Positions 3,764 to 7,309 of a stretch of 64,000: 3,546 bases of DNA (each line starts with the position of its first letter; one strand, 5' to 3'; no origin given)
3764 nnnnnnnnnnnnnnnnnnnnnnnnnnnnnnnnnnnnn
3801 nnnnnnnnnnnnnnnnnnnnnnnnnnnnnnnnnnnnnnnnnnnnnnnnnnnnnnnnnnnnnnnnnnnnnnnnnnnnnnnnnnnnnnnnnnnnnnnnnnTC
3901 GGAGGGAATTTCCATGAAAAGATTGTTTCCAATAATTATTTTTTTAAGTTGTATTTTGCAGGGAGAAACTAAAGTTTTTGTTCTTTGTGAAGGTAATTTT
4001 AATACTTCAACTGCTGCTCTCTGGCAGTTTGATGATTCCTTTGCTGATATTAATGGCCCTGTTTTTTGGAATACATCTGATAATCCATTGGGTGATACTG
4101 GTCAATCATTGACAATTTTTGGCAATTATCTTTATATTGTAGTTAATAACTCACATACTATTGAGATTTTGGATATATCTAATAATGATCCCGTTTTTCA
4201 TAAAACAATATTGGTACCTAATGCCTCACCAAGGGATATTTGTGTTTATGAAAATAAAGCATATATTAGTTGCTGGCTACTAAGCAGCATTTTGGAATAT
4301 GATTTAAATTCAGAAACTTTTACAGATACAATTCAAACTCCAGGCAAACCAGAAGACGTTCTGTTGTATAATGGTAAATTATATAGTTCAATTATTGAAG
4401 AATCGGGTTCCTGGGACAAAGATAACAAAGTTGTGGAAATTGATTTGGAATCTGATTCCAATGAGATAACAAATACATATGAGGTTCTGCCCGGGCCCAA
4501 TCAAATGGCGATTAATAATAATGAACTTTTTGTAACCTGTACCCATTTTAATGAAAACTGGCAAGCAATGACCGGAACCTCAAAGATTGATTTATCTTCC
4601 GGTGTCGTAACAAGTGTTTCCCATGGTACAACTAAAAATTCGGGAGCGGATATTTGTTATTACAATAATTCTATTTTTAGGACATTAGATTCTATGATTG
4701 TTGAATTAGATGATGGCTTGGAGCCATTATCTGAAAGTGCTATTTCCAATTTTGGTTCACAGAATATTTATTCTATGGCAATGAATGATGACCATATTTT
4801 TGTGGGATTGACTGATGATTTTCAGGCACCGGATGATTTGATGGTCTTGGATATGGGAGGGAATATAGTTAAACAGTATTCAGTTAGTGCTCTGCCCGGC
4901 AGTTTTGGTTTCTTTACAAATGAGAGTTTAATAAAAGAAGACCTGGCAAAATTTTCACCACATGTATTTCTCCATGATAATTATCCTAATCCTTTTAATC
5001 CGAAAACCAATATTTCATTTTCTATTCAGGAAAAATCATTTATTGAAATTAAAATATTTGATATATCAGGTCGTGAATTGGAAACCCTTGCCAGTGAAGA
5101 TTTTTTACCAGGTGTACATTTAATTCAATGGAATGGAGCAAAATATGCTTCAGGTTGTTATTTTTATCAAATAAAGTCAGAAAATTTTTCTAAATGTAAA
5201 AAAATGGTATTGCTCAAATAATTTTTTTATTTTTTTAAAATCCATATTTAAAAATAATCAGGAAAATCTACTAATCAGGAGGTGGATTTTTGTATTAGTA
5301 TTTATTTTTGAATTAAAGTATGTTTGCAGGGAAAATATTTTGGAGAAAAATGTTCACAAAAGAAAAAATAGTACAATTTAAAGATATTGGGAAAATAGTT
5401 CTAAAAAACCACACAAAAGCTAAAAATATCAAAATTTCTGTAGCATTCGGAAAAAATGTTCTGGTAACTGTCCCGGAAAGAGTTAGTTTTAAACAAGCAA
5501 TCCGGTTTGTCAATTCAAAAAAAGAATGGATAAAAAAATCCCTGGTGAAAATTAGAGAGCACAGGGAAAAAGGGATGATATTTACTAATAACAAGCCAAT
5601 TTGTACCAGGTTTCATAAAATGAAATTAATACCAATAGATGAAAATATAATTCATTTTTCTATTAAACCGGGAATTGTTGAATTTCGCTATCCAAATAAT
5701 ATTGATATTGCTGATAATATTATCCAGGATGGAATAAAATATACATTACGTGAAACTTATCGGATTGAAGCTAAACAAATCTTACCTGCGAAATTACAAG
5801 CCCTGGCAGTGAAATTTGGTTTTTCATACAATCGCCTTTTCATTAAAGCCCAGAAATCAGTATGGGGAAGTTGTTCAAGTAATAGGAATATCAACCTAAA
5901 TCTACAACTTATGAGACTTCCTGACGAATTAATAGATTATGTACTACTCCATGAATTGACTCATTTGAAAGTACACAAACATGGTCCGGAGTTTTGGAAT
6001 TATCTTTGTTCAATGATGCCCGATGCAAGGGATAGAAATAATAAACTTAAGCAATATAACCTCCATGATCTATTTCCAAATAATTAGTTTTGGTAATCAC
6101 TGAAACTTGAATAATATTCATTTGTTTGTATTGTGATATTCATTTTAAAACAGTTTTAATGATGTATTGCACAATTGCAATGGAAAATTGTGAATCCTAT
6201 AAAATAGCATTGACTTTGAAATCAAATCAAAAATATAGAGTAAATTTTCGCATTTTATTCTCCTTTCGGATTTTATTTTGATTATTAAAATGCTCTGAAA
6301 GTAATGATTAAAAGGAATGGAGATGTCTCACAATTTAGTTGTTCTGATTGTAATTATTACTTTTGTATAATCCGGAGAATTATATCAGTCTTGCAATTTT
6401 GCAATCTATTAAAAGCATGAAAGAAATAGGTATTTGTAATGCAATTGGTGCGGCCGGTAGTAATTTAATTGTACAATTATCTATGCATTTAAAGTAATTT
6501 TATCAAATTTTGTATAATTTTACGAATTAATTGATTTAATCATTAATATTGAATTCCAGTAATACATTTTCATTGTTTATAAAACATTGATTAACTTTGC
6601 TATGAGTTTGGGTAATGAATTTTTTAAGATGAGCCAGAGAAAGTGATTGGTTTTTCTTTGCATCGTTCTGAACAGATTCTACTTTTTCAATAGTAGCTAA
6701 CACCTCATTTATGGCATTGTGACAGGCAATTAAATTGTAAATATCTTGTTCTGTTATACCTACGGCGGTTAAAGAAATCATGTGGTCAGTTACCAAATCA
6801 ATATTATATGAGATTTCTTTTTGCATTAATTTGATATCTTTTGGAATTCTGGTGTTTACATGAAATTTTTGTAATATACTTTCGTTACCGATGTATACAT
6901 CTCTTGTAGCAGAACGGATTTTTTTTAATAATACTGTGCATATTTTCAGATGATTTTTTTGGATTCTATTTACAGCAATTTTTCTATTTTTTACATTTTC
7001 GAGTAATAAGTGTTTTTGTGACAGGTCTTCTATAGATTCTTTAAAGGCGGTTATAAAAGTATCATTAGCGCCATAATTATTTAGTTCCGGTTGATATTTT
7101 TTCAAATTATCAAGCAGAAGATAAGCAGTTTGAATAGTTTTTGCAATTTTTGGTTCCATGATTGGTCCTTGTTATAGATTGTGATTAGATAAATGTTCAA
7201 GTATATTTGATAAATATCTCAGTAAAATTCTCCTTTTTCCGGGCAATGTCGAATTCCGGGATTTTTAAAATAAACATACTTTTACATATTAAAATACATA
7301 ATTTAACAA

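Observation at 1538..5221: Cobalamin riboswitch driving a BtuB-like receptor and a beta-propeller protein carrying a T9SS sorting tail, a possible T9SS-anchored BtuG analogue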

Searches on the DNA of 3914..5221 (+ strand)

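Call 20: search_rna_families(sources=[L004, L005, L008, L010, L011, L014, L015, L019, L020, L021, L022], threshold=gathering)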
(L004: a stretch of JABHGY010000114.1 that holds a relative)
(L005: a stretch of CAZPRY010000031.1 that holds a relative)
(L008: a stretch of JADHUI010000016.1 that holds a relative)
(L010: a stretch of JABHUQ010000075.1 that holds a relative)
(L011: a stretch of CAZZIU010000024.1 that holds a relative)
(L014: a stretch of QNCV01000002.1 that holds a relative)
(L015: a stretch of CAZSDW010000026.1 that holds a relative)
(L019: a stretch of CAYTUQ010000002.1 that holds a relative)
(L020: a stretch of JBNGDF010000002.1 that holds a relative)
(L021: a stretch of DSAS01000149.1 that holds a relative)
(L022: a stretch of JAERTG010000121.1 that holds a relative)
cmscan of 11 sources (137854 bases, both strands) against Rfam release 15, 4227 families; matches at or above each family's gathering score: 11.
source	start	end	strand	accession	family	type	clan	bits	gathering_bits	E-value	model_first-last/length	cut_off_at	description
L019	3574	3753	+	RF00174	Cobalamin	Cis-reg; riboswitch;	CL00101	92.1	31.5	3.3e-21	1-189/189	no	Cobalamin riboswitch aptamer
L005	3624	3817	+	RF00174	Cobalamin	Cis-reg; riboswitch;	CL00101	90.3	31.5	1.1e-20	1-189/189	no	Cobalamin riboswitch aptamer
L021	3666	3853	+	RF00174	Cobalamin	Cis-reg; riboswitch;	CL00101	87.3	31.5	7.6e-20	1-189/189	no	Cobalamin riboswitch aptamer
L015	3666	3853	+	RF00174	Cobalamin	Cis-reg; riboswitch;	CL00101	86.6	31.5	1.2e-19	1-189/189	no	Cobalamin riboswitch aptamer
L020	3676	3851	+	RF00174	Cobalamin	Cis-reg; riboswitch;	CL00101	86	31.5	1.8e-19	1-189/189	no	Cobalamin riboswitch aptamer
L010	3700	3877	+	RF00174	Cobalamin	Cis-reg; riboswitch;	CL00101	83.6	31.5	8.9e-19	1-189/189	no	Cobalamin riboswitch aptamer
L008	3703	3876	+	RF00174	Cobalamin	Cis-reg; riboswitch;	CL00101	82.1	31.5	2.4e-18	1-189/189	no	Cobalamin riboswitch aptamer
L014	3662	3842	+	RF00174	Cobalamin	Cis-reg; riboswitch;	CL00101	79.5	31.5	1.3e-17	1-189/189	no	Cobalamin riboswitch aptamer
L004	3623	3802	+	RF00174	Cobalamin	Cis-reg; riboswitch;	CL00101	76.9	31.5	7e-17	1-189/189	no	Cobalamin riboswitch aptamer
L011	3756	3880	+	RF00174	Cobalamin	Cis-reg; riboswitch;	CL00101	73.8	31.5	5.6e-16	45-169/189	no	Cobalamin riboswitch aptamer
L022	3602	3810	+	RF00174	Cobalamin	Cis-reg; riboswitch;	CL00101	58.8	31.5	1.1e-11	1-189/189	no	Cobalamin riboswitch aptamer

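Call 21: search_rna_families(sources=[L034, L040, L041, L042, L043, L046, L047, L050, L056, L065, L070], threshold=gathering)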
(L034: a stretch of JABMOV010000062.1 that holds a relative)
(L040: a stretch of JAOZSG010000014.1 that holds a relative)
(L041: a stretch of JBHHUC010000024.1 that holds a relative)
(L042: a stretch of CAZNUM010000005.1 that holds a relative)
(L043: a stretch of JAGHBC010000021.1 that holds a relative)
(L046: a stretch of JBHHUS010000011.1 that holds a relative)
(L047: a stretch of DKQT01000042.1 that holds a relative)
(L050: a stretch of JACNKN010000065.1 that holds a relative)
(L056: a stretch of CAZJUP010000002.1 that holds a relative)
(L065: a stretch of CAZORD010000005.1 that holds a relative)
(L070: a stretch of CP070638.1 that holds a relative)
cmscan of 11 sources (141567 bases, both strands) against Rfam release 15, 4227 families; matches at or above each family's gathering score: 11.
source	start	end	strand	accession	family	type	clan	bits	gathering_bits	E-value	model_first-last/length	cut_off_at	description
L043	3540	3732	+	RF00174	Cobalamin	Cis-reg; riboswitch;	CL00101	100.9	31.5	1e-23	1-189/189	no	Cobalamin riboswitch aptamer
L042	3613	3785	+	RF00174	Cobalamin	Cis-reg; riboswitch;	CL00101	81.8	31.5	2.9e-18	1-189/189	no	Cobalamin riboswitch aptamer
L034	3635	3829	+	RF00174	Cobalamin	Cis-reg; riboswitch;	CL00101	80.3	31.5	8e-18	1-189/189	no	Cobalamin riboswitch aptamer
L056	3615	3808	+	RF00174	Cobalamin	Cis-reg; riboswitch;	CL00101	78.1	31.5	3.3e-17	1-189/189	no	Cobalamin riboswitch aptamer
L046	3616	3790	+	RF00174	Cobalamin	Cis-reg; riboswitch;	CL00101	75.1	31.5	2.4e-16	1-189/189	no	Cobalamin riboswitch aptamer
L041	3717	3896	+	RF00174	Cobalamin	Cis-reg; riboswitch;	CL00101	73.4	31.5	7.3e-16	1-189/189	no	Cobalamin riboswitch aptamer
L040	3392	3578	+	RF00174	Cobalamin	Cis-reg; riboswitch;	CL00101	70.9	31.5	3.8e-15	1-189/189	no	Cobalamin riboswitch aptamer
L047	3755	3915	+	RF00174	Cobalamin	Cis-reg; riboswitch;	CL00101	67.2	31.5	4.6e-14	1-189/189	no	Cobalamin riboswitch aptamer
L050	3640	3819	+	RF00174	Cobalamin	Cis-reg; riboswitch;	CL00101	60.5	31.5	3.8e-12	1-189/189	no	Cobalamin riboswitch aptamer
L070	3614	3773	+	RF00174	Cobalamin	Cis-reg; riboswitch;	CL00101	45.2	31.5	8.8e-08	1-189/189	no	Cobalamin riboswitch aptamer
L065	3670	3803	+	RF00174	Cobalamin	Cis-reg; riboswitch;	CL00101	38.9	31.5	5.6e-06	1-189/189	no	Cobalamin riboswitch aptamer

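Call 60: search_rna_families(sources=[L084, L087, L088], threshold=gathering)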
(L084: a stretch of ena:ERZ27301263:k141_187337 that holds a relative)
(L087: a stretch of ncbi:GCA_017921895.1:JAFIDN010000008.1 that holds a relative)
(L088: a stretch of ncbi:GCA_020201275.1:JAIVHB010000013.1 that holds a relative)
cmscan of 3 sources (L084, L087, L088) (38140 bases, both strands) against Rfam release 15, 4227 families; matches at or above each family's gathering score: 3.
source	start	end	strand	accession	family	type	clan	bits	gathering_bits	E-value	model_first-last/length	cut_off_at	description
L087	3660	3856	+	RF00174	Cobalamin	Cis-reg; riboswitch;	CL00101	109.2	31.5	1.1e-26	1-189/189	no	Cobalamin riboswitch aptamer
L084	2606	2802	+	RF00174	Cobalamin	Cis-reg; riboswitch;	CL00101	104.1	31.5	3.4e-25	1-189/189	no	Cobalamin riboswitch aptamer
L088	3588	3789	+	RF00174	Cobalamin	Cis-reg; riboswitch;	CL00101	97.6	31.5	2.4e-23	1-189/189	no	Cobalamin riboswitch aptamer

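Call 66: search_rna_families(source=L089, threshold=gathering)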
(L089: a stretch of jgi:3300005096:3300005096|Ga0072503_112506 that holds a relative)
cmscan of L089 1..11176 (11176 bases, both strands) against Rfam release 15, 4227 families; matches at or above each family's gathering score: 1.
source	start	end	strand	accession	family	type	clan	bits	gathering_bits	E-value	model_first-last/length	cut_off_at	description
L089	2650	2779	+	RF00174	Cobalamin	Cis-reg; riboswitch;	CL00101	43.5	31.5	2.1e-08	1-189/189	no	Cobalamin riboswitch aptamer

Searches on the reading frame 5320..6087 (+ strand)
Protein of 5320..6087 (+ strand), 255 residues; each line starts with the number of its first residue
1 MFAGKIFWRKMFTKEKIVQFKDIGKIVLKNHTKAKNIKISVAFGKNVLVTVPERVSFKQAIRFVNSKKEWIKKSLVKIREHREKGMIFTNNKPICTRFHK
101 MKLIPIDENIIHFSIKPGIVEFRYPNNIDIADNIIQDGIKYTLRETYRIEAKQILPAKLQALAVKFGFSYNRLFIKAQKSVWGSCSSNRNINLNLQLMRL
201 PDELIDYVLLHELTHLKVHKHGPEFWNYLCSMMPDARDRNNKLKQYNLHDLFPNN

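Call 5: search_protein_families(library=pfam, proteins=[window:5320-6087:+], max_evalue=0.1)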
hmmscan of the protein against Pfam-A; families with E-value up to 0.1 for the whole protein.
window:5320-6087:+ (255 aa): 4 families
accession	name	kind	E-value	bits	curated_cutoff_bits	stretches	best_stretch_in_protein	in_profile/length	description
PF01863.23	YgjP-like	-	1.7e-47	162.5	26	1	35-245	1-206/207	YgjP-like, metallopeptidase domain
PF10263.15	SprT-like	-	0.0002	21.6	25.6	1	178-225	29-88/108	SprT-like family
PF08325.16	WLM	-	0.0022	18.5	26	1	200-232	78-110/190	WLM domain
PF05569.17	Peptidase_M56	-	0.065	12.8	31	1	199-219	187-207/296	BlaR1 peptidase M56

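Call 6: search_protein_families(library=ncbifam, proteins=[window:5320-6087:+], max_evalue=0.1)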
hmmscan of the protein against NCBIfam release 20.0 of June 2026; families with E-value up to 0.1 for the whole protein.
window:5320-6087:+ (255 aa): 3 families
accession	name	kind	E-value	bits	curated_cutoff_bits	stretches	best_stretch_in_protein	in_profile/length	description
NF008965.0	PRK12309.1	equivalog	0.0045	16.1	550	1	38-86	80-128/392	transaldolase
TIGR00874.1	talAB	equivalog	0.011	15.2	396.2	1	36-86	72-122/317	transaldolase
NF009001.0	PRK12346.1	subfamily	0.058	12.9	439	0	35-83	72-120/316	transaldolase A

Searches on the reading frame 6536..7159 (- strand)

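Call 5: search_protein_families(library=pfam, proteins=[window:6536-7159:-], max_evalue=0.1)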
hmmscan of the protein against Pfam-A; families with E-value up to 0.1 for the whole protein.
window:6536-7159:- (207 aa): 1 family
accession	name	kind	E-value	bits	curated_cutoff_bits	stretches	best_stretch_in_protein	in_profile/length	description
PF17791.7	MG3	-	0.07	13.9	23.1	0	93-120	1-28/84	Macroglobulin domain MG3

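Call 6: search_protein_families(library=ncbifam, proteins=[window:6536-7159:-], max_evalue=0.1)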
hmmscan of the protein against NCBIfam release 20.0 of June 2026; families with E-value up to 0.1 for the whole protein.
window:6536-7159:- (207 aa): 1 family
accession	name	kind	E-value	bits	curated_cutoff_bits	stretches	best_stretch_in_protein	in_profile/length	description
NF052641.1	PQLLE_fam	subfamily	6.8e-09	35.7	80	1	4-186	4-192/211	PQLLE family protein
